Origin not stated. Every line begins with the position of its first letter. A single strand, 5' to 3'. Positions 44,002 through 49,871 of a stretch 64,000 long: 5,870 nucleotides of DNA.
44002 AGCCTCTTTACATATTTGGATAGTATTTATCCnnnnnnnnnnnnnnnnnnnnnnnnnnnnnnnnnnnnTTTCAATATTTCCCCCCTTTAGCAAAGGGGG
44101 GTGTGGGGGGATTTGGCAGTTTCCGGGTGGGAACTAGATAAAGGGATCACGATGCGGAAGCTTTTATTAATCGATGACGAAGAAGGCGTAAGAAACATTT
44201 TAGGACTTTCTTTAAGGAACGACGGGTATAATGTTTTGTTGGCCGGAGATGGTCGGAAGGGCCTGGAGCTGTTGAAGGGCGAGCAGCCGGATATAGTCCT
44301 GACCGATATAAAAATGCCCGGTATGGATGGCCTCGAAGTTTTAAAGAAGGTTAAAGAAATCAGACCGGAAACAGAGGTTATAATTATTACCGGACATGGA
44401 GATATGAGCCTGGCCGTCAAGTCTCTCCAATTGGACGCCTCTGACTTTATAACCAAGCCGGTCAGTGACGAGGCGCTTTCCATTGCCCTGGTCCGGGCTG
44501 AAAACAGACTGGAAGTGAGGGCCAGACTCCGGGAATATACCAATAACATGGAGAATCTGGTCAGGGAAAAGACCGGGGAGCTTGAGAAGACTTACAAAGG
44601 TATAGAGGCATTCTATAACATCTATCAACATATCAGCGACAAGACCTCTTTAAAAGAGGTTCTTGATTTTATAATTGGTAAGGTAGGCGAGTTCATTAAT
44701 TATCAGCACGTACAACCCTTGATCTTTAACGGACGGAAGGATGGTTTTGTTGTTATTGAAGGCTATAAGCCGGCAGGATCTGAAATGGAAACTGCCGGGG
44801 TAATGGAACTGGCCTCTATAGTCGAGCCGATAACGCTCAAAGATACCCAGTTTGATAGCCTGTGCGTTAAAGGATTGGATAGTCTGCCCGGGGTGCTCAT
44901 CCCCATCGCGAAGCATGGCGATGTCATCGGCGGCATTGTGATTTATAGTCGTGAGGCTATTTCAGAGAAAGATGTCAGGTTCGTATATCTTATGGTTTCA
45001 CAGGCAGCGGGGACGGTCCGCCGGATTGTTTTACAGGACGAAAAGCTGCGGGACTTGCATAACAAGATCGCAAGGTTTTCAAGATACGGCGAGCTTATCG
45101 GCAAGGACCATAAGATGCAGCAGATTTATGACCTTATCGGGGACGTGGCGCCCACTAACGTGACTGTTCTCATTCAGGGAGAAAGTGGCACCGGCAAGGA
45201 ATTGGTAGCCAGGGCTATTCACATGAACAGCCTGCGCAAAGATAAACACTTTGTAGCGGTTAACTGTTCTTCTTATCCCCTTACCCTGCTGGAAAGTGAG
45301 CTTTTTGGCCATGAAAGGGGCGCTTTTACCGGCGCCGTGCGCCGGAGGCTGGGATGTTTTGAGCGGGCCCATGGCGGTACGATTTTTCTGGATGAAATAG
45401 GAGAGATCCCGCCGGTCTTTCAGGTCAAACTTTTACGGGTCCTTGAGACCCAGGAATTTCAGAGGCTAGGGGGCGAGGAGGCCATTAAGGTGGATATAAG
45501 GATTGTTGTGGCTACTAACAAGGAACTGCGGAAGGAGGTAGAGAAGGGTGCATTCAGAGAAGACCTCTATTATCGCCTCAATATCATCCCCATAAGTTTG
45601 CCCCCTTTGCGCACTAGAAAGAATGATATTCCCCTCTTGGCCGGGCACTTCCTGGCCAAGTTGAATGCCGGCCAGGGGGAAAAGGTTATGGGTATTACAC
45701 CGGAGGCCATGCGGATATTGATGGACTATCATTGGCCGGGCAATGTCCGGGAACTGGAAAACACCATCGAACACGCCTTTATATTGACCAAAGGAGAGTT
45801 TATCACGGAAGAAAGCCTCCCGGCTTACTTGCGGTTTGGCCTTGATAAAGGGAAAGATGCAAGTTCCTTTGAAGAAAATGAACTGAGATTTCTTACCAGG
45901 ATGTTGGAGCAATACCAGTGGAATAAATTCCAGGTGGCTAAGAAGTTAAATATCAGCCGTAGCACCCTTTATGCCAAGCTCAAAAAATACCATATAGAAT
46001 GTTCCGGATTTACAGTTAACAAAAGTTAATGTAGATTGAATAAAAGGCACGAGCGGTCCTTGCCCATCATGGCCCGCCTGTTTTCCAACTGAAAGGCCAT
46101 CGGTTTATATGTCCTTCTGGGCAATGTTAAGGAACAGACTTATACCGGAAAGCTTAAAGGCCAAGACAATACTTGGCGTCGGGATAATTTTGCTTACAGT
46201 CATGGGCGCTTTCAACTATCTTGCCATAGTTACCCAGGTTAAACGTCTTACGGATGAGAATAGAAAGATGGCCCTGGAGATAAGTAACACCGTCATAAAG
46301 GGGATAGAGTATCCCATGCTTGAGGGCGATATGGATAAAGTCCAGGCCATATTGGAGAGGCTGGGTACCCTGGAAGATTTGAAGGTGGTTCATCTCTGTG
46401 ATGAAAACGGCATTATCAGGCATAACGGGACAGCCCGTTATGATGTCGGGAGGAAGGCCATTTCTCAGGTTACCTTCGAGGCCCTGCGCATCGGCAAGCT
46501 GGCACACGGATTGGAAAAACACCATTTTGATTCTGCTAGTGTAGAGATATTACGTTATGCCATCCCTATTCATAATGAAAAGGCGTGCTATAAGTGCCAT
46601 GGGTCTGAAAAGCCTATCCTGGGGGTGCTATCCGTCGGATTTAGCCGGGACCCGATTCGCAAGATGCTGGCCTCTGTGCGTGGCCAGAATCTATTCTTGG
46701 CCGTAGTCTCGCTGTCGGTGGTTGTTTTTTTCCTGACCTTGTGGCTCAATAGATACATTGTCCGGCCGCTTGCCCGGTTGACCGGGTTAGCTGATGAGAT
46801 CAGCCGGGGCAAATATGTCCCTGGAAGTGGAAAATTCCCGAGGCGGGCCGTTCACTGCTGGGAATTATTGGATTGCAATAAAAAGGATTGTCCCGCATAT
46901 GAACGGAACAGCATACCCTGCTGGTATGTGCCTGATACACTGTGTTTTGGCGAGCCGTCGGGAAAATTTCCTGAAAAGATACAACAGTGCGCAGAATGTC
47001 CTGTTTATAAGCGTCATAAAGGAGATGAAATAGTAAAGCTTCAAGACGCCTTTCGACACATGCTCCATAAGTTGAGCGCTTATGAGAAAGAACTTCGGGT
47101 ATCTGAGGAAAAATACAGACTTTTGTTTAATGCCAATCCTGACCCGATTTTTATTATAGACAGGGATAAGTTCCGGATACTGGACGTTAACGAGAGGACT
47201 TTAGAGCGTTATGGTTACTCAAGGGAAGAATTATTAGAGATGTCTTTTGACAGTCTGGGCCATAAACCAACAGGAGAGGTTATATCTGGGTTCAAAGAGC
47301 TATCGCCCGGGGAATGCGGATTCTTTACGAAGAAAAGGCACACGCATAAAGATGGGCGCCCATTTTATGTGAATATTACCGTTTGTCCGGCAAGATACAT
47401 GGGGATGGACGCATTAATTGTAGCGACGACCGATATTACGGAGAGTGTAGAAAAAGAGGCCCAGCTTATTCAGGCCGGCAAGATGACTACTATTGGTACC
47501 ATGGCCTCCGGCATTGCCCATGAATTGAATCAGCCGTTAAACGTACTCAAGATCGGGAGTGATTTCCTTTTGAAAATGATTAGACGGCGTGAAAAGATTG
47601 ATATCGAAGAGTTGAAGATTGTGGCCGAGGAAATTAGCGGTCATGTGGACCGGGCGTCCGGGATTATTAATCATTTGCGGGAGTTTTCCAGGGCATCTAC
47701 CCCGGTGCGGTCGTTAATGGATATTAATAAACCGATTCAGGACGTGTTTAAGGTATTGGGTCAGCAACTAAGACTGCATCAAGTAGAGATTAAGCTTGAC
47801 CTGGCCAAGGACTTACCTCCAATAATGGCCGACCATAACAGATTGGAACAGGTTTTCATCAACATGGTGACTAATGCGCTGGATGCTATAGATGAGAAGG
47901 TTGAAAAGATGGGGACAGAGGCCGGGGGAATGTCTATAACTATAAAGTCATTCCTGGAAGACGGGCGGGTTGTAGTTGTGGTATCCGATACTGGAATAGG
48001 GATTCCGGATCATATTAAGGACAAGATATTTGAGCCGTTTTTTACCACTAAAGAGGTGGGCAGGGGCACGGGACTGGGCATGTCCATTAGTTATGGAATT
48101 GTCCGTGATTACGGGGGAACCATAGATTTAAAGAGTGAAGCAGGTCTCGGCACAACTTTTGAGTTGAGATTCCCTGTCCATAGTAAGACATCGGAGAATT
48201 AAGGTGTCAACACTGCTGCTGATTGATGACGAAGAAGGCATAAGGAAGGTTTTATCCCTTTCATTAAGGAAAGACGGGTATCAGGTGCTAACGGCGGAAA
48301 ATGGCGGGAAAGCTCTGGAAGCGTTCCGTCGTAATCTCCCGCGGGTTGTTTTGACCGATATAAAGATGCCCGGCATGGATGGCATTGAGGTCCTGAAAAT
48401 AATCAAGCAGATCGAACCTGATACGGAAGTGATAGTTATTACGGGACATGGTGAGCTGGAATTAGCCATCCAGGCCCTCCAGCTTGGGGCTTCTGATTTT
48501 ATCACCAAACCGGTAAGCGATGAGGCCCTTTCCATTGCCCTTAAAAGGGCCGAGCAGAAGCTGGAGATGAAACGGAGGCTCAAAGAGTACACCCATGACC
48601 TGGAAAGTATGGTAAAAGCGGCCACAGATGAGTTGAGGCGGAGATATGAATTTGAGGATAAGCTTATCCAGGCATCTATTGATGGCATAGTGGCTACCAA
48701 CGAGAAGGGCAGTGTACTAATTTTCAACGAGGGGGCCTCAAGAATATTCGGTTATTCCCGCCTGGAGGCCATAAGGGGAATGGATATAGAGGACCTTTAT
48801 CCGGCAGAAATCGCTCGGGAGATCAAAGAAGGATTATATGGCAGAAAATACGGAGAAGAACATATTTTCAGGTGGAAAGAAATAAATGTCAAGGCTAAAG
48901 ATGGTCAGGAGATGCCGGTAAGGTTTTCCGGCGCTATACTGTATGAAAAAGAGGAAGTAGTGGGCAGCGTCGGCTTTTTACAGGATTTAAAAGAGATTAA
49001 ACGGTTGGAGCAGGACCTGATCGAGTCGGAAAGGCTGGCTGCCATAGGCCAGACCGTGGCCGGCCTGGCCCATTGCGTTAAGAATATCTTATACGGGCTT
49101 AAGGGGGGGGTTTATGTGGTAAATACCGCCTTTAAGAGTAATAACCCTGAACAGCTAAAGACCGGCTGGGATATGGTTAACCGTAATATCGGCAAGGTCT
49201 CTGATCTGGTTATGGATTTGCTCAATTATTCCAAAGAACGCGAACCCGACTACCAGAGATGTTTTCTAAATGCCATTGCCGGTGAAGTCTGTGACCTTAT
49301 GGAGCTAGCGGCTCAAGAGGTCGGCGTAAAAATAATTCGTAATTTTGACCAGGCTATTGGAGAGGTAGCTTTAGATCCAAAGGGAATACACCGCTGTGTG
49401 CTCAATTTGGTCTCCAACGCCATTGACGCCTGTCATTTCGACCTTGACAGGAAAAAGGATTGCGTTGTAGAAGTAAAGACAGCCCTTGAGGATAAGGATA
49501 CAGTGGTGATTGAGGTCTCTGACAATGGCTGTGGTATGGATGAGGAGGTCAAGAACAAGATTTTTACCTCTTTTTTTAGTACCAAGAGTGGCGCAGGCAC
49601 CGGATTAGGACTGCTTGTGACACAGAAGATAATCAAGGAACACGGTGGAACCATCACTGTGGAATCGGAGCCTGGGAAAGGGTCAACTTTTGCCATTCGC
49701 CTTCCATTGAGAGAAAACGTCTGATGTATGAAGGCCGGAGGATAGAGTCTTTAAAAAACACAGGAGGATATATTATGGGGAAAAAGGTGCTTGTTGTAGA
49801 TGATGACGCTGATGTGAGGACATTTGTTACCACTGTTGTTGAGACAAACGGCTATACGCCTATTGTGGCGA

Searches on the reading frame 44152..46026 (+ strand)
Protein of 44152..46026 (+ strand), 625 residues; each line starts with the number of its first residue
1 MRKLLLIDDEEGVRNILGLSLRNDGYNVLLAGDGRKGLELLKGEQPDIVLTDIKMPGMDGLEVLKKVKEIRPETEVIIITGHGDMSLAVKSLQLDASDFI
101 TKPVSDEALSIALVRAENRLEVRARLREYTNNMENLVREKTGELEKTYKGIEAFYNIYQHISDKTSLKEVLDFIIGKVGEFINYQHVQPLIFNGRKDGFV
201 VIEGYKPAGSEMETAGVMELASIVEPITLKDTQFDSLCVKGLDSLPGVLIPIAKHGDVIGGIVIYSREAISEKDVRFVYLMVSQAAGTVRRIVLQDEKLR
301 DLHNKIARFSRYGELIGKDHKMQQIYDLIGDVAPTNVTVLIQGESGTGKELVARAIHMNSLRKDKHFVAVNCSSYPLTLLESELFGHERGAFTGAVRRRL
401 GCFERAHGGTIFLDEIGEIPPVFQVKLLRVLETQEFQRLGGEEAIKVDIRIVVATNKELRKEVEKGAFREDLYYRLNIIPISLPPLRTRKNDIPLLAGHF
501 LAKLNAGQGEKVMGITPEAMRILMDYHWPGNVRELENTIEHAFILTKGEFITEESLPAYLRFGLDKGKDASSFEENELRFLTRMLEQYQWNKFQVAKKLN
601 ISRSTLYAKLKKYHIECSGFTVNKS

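Call 5: search_protein_families(library=pfam, proteins=[window:44152-46026:+], max_evalue=0.01)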
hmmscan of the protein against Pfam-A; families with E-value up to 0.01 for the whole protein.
window:44152-46026:+ (625 aa): 11 families
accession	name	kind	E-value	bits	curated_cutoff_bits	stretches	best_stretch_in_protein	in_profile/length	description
PF00158.32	Sigma54_activat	-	3.4e-71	238.8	20.2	1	315-481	1-167/168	Sigma-54 interaction domain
PF00072.30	Response_reg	-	5.4e-30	104.3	30.2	1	5-110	2-107/111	Response regulator receiver domain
PF25601.1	AAA_lid_14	-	3.2e-28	97.8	27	1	487-568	1-82/87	AAA+ ATPase lid domain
PF14532.12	Sigma54_activ_2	-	4.6e-18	66.2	25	1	316-486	1-138/138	Sigma-54 interaction domain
PF02954.25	HTH_8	-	2.6e-10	40.3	22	1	574-613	3-42/42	Bacterial regulatory protein, Fis family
PF07728.20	AAA_5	-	8.1e-08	32.8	22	1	339-459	2-125/139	AAA domain (dynein-related subfamily)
PF13191.12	AAA_16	-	0.00014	22.8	32.6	1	314-378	1-71/167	AAA ATPase domain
PF07724.20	AAA_2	-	0.00019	21.9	27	1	337-462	4-130/166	AAA domain (Cdc48 subfamily)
PF02796.21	HTH_7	-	0.0055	17.3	23.8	0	594-611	26-43/45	Helix-turn-helix domain of resolvase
PF13142.11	DUF3960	-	0.0088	16.6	22.9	0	543-585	45-87/89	Domain of unknown function (DUF3960)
PF05043.19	Mga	-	0.0095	16.9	21.1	0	574-612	15-53/87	Mga helix-turn-helix domain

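Call 62: search_protein_families(library=ncbifam, proteins=[window:44152-46026:+], max_evalue=0.00001)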
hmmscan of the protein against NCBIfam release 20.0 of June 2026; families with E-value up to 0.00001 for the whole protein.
window:44152-46026:+ (625 aa): 109 families (the best 25 are shown)
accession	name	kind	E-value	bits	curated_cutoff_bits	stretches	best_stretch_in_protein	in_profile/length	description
NF008469.0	PRK11361.1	equivalog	1.6e-129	432.6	714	2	297-617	127-458/461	acetoacetate metabolism transcriptional regulator AtoC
TIGR01818.1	ntrC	equivalog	5.4e-124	414.5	558.6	2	285-596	106-414/463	nitrogen regulation protein NR(I)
TIGR02915.1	PEP_resp_reg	equivalog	3.7e-120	401.8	502.6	2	297-615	124-444/445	PEP-CTERM-box response regulator transcription factor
TIGR01817.1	nifA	equivalog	1.8e-116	390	528.85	1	219-555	82-437/534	nif-specific transcriptional activator NifA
NF007689.0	PRK10365.1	equivalog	2e-116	389.4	760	2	305-611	132-440/441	sigma-54-dependent response regulator transcription factor ZraR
NF041552.1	TF_PrdR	equivalog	1e-108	364.2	795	1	294-614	246-577/577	sigma-54 dependent transcriptional regulator PrdR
NF051870.1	NAssimRespRegNtrX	equivalog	3.9e-106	355.7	600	2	289-557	115-382/452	nitrogen assimilation response regulator NtrX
NF041946.1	LuxO_transreg_Vib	equivalog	1e-105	354.2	800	2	288-561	107-381/463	quorum-sensing sigma-54 dependent transcriptional regulator LuxO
NF011695.0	PRK15115.1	equivalog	1e-102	344.2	763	2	314-620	136-443/445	two-component system response regulator GlrR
NF008176.1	PRK10923.1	equivalog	6.7e-102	341.5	620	2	284-561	110-386/469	nitrogen regulation protein NR(I)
NF003451.0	PRK05022.1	equivalog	1.3e-95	321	476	1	272-552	145-429/512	nitric oxide reductase transcriptional regulator NorR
NF038308.1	RNA_repair_RtcR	equivalog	4.1e-93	313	650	1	313-614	180-517/530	RNA repair transcriptional activator RtcR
NF049963.1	RespRegFlgRCampy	domain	1.3e-91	307.6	750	2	289-615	109-429/429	fla regulon two-component system response regulator FlgR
NF050807.1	TransRegFlbDCaul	equivalog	1.8e-91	307.2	750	1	314-556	119-361/454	sigma-54-dependent transcriptional regulator FlbD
NF011958.0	PRK15429.1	equivalog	2.5e-88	297.4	830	1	308-617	374-688/692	formate hydrogenlyase transcriptional activator FlhA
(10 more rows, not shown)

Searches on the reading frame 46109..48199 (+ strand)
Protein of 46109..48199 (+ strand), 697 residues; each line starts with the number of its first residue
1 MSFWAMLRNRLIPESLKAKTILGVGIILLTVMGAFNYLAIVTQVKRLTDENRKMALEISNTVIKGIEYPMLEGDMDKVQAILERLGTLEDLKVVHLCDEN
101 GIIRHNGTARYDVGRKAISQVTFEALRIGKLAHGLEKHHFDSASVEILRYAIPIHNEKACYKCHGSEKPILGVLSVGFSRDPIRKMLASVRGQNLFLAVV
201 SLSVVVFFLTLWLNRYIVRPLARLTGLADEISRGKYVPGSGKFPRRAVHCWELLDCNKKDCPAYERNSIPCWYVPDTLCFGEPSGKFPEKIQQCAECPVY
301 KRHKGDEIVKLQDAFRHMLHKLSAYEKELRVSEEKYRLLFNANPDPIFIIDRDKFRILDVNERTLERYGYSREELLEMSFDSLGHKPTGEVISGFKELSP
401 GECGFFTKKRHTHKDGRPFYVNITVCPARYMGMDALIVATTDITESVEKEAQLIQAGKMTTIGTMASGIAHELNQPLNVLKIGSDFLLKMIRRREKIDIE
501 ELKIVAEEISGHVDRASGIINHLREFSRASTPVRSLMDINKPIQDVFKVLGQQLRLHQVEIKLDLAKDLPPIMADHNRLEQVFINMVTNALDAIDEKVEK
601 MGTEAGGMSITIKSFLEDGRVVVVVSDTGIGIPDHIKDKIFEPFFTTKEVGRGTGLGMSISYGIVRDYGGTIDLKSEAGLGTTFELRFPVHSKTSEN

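Call 45: search_protein_families(library=pfam, proteins=[window:46109-48199:+], max_evalue=0.001)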
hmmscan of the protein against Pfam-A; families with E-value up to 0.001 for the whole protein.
window:46109-48199:+ (697 aa): 8 families
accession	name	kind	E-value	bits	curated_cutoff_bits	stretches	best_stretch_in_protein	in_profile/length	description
PF02518.31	HATPase_c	-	1.3e-25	90.4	26.4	1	575-690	2-109/111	Histidine kinase-, DNA gyrase B-, and HSP90-like ATPase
PF13426.13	PAS_9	-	2.9e-10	40.8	27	1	344-445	1-103/103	PAS domain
PF13188.13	PAS_8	-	1.2e-09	38.2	21.8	1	334-379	1-42/65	PAS domain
PF00512.31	HisKA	-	6.3e-08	33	26.9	1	463-530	3-64/66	His Kinase A (phospho-acceptor) domain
PF00989.32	PAS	-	9.8e-07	29.2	22.6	1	334-432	1-100/113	PAS fold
PF21563.3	Mcp40H-20_sensor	-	3.8e-06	27.6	27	1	62-176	3-107/112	Methyl-accepting chemotaxis sensory transducer, class 40H, sensor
PF08448.16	PAS_4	-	4.8e-06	27.2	23.1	1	340-447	1-109/110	PAS fold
PF00672.30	HAMP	-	2.7e-05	24.8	25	0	212-234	1-23/53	HAMP domain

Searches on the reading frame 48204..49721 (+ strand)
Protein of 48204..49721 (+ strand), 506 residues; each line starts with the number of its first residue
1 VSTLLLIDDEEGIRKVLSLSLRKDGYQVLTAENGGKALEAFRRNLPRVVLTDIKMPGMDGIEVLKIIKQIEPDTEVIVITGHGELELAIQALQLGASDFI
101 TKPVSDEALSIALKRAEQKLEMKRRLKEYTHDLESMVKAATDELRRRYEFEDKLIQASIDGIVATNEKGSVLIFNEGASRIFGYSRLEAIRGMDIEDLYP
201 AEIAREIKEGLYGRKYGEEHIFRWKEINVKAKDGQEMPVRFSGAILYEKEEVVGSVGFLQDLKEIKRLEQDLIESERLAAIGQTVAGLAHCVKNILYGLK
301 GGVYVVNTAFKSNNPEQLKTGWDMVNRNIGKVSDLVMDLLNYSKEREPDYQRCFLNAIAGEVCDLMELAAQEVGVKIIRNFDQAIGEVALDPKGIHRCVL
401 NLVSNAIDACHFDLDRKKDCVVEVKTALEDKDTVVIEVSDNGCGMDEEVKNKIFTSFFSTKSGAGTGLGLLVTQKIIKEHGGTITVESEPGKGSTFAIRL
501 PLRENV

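Call 45: search_protein_families(library=pfam, proteins=[window:48204-49721:+], max_evalue=0.001)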
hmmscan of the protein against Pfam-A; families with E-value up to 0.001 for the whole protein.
window:48204-49721:+ (506 aa): 5 families
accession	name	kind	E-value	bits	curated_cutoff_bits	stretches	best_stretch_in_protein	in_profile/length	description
PF00072.30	Response_reg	-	6.1e-31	107.3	30.2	1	5-112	2-109/111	Response regulator receiver domain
PF02518.31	HATPase_c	-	9.4e-29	100.5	26.4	1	391-503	2-110/111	Histidine kinase-, DNA gyrase B-, and HSP90-like ATPase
PF00989.32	PAS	-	3.6e-09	37.1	22.6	1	153-261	5-112/113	PAS fold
PF13426.13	PAS_9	-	5.8e-09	36.6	27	1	160-263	2-102/103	PAS domain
PF14501.12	HATPase_c_5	-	0.00033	21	22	1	395-489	6-91/102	GHKL domain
